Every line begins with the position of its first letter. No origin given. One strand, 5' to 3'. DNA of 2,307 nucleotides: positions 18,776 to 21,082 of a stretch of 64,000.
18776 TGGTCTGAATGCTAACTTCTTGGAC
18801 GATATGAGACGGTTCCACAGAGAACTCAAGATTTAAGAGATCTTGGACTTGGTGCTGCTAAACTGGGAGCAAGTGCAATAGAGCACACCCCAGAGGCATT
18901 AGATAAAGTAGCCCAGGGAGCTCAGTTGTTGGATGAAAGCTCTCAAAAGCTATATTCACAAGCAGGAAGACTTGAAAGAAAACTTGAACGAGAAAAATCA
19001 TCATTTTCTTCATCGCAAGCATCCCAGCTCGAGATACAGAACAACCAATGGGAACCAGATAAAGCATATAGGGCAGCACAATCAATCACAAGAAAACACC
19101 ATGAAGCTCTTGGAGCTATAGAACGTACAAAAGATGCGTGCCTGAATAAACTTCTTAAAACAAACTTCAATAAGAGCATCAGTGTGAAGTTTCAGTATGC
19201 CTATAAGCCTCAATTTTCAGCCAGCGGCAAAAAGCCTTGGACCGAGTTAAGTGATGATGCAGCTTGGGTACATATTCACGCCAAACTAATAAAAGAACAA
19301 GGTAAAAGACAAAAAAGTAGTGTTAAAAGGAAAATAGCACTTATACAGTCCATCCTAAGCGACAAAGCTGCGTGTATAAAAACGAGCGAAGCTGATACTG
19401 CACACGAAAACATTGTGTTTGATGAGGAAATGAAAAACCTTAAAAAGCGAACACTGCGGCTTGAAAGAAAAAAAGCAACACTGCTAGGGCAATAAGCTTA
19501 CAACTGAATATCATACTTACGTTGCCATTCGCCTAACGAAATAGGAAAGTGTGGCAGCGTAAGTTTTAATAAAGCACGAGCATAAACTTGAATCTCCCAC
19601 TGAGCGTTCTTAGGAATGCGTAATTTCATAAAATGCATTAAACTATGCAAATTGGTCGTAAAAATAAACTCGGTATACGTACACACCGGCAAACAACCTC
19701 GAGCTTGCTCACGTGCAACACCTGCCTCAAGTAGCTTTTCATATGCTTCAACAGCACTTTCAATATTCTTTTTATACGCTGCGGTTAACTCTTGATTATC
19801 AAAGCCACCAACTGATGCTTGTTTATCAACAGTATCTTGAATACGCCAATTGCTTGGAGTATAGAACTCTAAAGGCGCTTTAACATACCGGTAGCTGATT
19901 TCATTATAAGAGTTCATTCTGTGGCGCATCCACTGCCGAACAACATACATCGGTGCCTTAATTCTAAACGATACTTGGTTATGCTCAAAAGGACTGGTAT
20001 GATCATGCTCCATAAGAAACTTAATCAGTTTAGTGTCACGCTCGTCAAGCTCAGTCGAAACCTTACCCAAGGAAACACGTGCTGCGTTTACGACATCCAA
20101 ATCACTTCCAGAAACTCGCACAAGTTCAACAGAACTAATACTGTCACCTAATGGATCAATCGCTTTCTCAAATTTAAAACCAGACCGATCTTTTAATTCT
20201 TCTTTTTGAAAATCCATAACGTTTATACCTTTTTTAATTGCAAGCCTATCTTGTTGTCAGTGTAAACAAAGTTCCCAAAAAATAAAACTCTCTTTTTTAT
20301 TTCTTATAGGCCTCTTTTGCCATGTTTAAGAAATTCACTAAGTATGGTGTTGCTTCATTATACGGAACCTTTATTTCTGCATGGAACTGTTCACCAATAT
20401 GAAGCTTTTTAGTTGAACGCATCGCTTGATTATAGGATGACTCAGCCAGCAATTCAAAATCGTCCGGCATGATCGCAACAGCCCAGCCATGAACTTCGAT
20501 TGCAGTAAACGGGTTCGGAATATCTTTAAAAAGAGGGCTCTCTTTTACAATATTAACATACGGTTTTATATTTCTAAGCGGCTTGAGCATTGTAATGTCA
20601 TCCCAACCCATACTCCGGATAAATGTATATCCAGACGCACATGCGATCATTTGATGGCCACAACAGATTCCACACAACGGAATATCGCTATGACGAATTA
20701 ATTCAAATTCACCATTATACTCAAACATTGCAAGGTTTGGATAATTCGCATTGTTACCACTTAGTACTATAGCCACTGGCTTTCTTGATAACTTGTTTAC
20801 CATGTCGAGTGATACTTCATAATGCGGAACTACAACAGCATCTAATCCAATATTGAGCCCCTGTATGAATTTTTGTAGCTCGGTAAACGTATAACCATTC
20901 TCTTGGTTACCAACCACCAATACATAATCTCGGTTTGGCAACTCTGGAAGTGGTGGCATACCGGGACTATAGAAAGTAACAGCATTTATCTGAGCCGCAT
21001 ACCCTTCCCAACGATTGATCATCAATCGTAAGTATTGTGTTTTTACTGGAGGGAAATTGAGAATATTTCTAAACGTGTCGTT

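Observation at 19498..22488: Surface lipoprotein with discoidin and amidotransferase/C26-like domains sandwiched between thyX and dcd: possible host folate or glutamine scavenging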

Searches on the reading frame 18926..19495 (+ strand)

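Call 3: search_protein_families(library=pfam, proteins=[window:18926-19495:+], max_evalue=1)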
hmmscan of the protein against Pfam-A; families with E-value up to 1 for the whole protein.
window:18926-19495:+ (189 aa): 1 family
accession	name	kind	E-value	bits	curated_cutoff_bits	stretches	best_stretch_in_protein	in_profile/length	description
PF22146.1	LicP_NPro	-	0.12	13.2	27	1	107-147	14-54/61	LicP N-terminal prodomain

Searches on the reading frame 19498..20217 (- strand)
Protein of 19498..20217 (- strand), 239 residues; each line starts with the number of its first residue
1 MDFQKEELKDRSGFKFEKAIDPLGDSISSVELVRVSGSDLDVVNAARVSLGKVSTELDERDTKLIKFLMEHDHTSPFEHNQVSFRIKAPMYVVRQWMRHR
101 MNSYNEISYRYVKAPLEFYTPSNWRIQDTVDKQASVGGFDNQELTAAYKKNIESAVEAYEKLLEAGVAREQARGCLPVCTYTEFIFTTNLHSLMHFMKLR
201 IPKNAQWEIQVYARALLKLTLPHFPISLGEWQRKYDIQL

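Call 3: search_protein_families(library=pfam, proteins=[window:19498-20217:-], max_evalue=1)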
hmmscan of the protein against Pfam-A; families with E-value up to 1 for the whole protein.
window:19498-20217:- (239 aa): 1 family
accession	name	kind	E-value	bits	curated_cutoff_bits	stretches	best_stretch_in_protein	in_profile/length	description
PF02511.20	Thy1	-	4.8e-55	186.8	24.8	1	32-225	2-190/191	Thymidylate synthase complementing protein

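Call 4: search_protein_families(library=ncbifam, proteins=[window:19498-20217:-], max_evalue=1)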
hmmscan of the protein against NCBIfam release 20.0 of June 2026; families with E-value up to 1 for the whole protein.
window:19498-20217:- (239 aa): 1 family
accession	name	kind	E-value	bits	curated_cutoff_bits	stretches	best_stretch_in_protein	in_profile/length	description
TIGR02170.1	thyX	equivalog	7e-55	185.8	87.9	1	30-220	2-200/211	FAD-dependent thymidylate synthase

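Call 38: find_related_loci(query=window:19498-20217:-, collection=metagenome_contigs, flank=6000)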
Query window:19498-20217:- (239 aa) in metagenome_contigs; peptide patterns used: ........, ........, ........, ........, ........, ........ (x = any residue, [..] = any of these).
291 stretches matched a pattern; 188 encode a relative of the query (tblastn E <= 1e-3); the best 80 are kept; 80 distinct loci.
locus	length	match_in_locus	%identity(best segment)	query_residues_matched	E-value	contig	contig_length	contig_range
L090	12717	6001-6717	85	1-237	2e-140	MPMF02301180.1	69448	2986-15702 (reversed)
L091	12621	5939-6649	85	1-237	1e-139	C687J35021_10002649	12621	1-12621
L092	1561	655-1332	73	14-239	3e-121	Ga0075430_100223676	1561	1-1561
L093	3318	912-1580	73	17-239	4e-115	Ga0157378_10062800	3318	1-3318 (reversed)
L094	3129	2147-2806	74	20-239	1e-115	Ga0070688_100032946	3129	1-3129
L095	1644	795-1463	74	17-239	1e-119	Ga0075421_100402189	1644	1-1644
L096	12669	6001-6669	72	17-239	4e-111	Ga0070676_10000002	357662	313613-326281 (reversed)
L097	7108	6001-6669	73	17-239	3e-111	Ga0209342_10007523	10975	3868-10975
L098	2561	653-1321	73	17-239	8e-116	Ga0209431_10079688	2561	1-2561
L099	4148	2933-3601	71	17-239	1e-111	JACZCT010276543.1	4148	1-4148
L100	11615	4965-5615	71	17-233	3e-110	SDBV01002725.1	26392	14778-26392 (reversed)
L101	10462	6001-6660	73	20-239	3e-110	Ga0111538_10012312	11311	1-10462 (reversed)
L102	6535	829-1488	72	20-239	7e-110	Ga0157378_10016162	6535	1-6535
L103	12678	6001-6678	72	14-239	7e-110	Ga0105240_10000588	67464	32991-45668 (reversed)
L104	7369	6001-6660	71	20-239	4e-110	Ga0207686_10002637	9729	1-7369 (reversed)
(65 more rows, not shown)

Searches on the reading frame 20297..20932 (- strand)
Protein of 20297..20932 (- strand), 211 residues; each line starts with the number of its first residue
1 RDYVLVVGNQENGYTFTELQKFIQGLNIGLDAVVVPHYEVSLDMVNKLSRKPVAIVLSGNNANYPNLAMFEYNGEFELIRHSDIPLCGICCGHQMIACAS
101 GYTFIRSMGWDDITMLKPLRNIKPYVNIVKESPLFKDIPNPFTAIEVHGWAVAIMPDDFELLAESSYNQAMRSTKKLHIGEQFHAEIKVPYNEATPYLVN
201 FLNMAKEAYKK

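Call 61: predict_structure(alignment_id=A2)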
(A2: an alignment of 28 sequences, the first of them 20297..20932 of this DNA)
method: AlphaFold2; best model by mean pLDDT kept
length: 211 residues; sequences in the alignment: 28
mean_pLDDT: 84.5   pTM: 0.87
mean pLDDT of the five models: 84.5, 84.2, 84.0, 83.5, 82.8
residues with pLDDT >= 90: 113; 70-90: 58; 50-70: 28; < 50: 12
segments of 3 or more residues with pLDDT < 50: 64-71
pLDDT, mean of each block of 10 residues (from residue 1): 85 69 93 89 94 89 47 79 95 86 64 56 87 98 81 88 92 96 90 96 97 90
secondary structure, 60 per line:
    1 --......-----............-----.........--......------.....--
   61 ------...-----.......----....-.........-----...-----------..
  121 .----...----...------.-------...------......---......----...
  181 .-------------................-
elements in order: E3-8 H14-25 E31-36 H42-47 E54-58 H75-81 E86-89 H91-99 E105-107 E126-128 E150-152 E159-164 E168-173 E178-181 H195-210

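Call 63: fold_search(model_id=the predicted structure, library=pdb)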
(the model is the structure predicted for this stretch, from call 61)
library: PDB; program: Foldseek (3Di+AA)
matches with E <= 10: 1494; with E <= 0.001: 141
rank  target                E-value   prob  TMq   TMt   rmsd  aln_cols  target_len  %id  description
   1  7d97_B                3.7e-15  1.00  0.74  0.82   3.1       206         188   26  Crystal structure of N109P mutant of GATase subunit of Methanocaldococcus jannaschii GMP synthetase (released 2021-08-04)
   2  8gr1_A                1.2e-14  1.00  0.73  0.81   3.1       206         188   26  Crystal structure of D110V/K151L mutant of GATase subunit of Methanocaldococcus jannaschii GMP synthetase (released 2023-07-12)
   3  7d97_A                2.8e-14  1.00  0.73  0.82   3.0       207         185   26  Crystal structure of N109P mutant of GATase subunit of Methanocaldococcus jannaschii GMP synthetase (released 2021-08-04)
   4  8gr3_A                3.2e-14  1.00  0.73  0.82   3.1       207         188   26  Crystal structure of K151L/Y158F mutant of GATase subunit of Methanocaldococcus jannaschii GMP synthetase (released 2023-07-12)
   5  7d97_C                3.2e-14  1.00  0.73  0.82   3.3       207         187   26  Crystal structure of N109P mutant of GATase subunit of Methanocaldococcus jannaschii GMP synthetase (released 2021-08-04)
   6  7d95_A                4.6e-14  1.00  0.74  0.82   3.1       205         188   26  Crystal structure of acivicin-bound GATase subunit of Methanocaldococcus jannaschii GMP synthetase (released 2021-08-04)
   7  7yc6                  7.6e-14  1.00  0.74  0.84   2.7       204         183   26  Crystal structure of D110P mutant of GATase subunit of Methanocaldococcus jannaschii GMP synthetase (released 2023-06-14)
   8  8hx8_B                1.1e-13  1.00  0.74  0.26   3.6       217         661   25  Crystal structure of 4-amino-4-deoxychorismate synthase from Streptomyces venezuelae co-crystallized with chorismate (released 2023-10-18)
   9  7d96                  2.1e-13  1.00  0.72  0.81   3.6       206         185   25  Crystal structure of D110G mutant of GATase subunit of Methanocaldococcus jannaschii GMP synthetase (released 2021-08-04)
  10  8rp0_AAA              3.9e-13  1.00  0.72  0.80   3.5       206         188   23  Aminodeoxychorismate synthase complex from Escherichia coli, with glutamine and chorismate added (released 2025-01-29)
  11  2a9v_B                5.7e-13  1.00  0.77  0.82   3.1       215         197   22  Crystal structure of a putative gmp synthase subunit a protein (ta0944m) from thermoplasma acidophilum at 2.45 A resol (released 2005-08-02)
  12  2d7j                  6.5e-13  1.00  0.72  0.80   3.1       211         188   23  Crystal Structure Analysis of Glutamine Amidotransferase from Pyrococcus horikoshii OT3 (released 2006-11-21)
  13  8hx8_A                1.3e-12  1.00  0.74  0.25   3.7       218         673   26  Crystal structure of 4-amino-4-deoxychorismate synthase from Streptomyces venezuelae co-crystallized with chorismate (released 2023-10-18)
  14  8hx7_A                1.5e-12  1.00  0.72  0.25   3.4       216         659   25  Crystal structure of 4-amino-4-deoxychorismate synthase from Streptomyces venezuelae co-crystallized with L-glutamine (released 2023-10-18)
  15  8rp0_BBB              1.9e-12  1.00  0.72  0.80   3.4       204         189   22  Aminodeoxychorismate synthase complex from Escherichia coli, with glutamine and chorismate added (released 2025-01-29)
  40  3fij_A                6.4e-11  1.00  0.72  0.69   4.8       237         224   17  Crystal structure of a uncharacterized protein lin1909 (released 2009-01-13)
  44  3fij_G                7.7e-11  1.00  0.69  0.66   4.9       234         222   18  Crystal structure of a uncharacterized protein lin1909 (released 2009-01-13)
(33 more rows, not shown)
